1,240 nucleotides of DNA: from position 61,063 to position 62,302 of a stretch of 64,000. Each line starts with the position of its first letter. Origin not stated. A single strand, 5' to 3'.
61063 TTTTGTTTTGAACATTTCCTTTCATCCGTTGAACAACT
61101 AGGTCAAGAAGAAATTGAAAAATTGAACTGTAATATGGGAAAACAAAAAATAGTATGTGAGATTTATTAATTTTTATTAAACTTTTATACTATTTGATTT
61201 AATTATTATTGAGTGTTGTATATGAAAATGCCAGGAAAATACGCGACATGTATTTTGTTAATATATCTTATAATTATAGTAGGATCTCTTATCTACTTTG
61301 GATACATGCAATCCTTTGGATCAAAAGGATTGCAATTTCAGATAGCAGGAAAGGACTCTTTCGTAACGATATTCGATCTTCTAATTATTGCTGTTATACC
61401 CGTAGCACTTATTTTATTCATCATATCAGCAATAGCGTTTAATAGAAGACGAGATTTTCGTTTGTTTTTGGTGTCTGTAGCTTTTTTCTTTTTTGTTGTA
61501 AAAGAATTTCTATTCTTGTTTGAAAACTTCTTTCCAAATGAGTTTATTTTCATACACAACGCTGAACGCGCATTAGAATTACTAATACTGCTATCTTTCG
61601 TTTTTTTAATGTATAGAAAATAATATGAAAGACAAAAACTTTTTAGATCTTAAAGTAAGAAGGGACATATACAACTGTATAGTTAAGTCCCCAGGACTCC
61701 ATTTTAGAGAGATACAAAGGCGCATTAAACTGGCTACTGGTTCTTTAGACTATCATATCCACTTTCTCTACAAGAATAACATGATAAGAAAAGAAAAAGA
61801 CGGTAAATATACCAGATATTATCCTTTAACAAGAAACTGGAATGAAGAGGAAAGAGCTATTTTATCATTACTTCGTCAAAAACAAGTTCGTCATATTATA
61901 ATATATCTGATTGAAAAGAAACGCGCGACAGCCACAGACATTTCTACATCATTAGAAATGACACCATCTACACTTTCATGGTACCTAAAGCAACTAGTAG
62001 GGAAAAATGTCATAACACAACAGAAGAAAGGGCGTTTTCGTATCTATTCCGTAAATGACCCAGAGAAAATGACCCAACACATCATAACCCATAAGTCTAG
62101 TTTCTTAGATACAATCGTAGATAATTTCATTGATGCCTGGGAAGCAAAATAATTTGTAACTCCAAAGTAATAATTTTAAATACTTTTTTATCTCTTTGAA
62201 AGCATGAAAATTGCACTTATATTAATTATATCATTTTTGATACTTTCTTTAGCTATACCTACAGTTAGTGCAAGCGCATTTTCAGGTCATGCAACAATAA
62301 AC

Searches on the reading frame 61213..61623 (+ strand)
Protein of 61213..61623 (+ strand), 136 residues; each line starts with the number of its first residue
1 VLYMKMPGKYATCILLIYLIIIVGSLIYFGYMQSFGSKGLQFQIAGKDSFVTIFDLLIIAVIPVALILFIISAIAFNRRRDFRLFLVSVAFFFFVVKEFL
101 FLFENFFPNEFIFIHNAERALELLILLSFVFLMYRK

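Call 20: search_protein_families(library=pfam, proteins=[window:61213-61623:+], max_evalue=0.001)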
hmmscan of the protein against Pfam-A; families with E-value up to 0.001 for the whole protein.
window:61213-61623:+ (136 aa): 1 family
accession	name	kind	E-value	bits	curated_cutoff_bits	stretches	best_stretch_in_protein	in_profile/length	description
PF24283.1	DUF7471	-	4.2e-05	23.9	27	1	57-134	7-83/86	Family of unknown function (DUF7471)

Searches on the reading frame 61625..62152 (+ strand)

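Call 20: search_protein_families(library=pfam, proteins=[window:61625-62152:+], max_evalue=0.001)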
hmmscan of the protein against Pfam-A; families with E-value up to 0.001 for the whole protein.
window:61625-62152:+ (175 aa): 10 families
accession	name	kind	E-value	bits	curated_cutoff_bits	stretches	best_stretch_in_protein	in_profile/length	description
PF24266.1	HTH_HVO_0163_N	-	1.2e-17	64.1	31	1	11-79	3-69/70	HVO_0163, N-terminal HTH domain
PF13412.12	HTH_24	-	1.2e-12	47.6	21.9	1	87-131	4-48/48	Winged helix-turn-helix DNA-binding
PF01022.26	HTH_5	-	6.6e-09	36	22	1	88-130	3-45/47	Bacterial regulatory protein, arsR family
PF03965.22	Penicillinase_R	-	1.3e-07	32.4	22.6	1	90-149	7-70/115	Penicillinase repressor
PF01047.28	MarR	-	1.5e-07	31.6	24.6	0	94-134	11-51/59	MarR family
PF13601.12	HTH_34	-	3.5e-07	30.7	27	0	91-135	5-49/80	Winged helix DNA-binding domain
PF01978.25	TrmB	-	1e-06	28.9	25.6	0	93-147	15-68/68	Sugar-specific transcriptional regulator TrmB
PF14947.12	HTH_45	-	8.5e-06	26.1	25.5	0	92-139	11-57/77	Winged helix-turn-helix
PF12840.13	HTH_20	-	8.5e-05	22.9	27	0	94-131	12-49/51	Helix-turn-helix domain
PF14394.12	DUF4423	-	0.00086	19.6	30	0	28-64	40-76/165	Domain of unknown function (DUF4423)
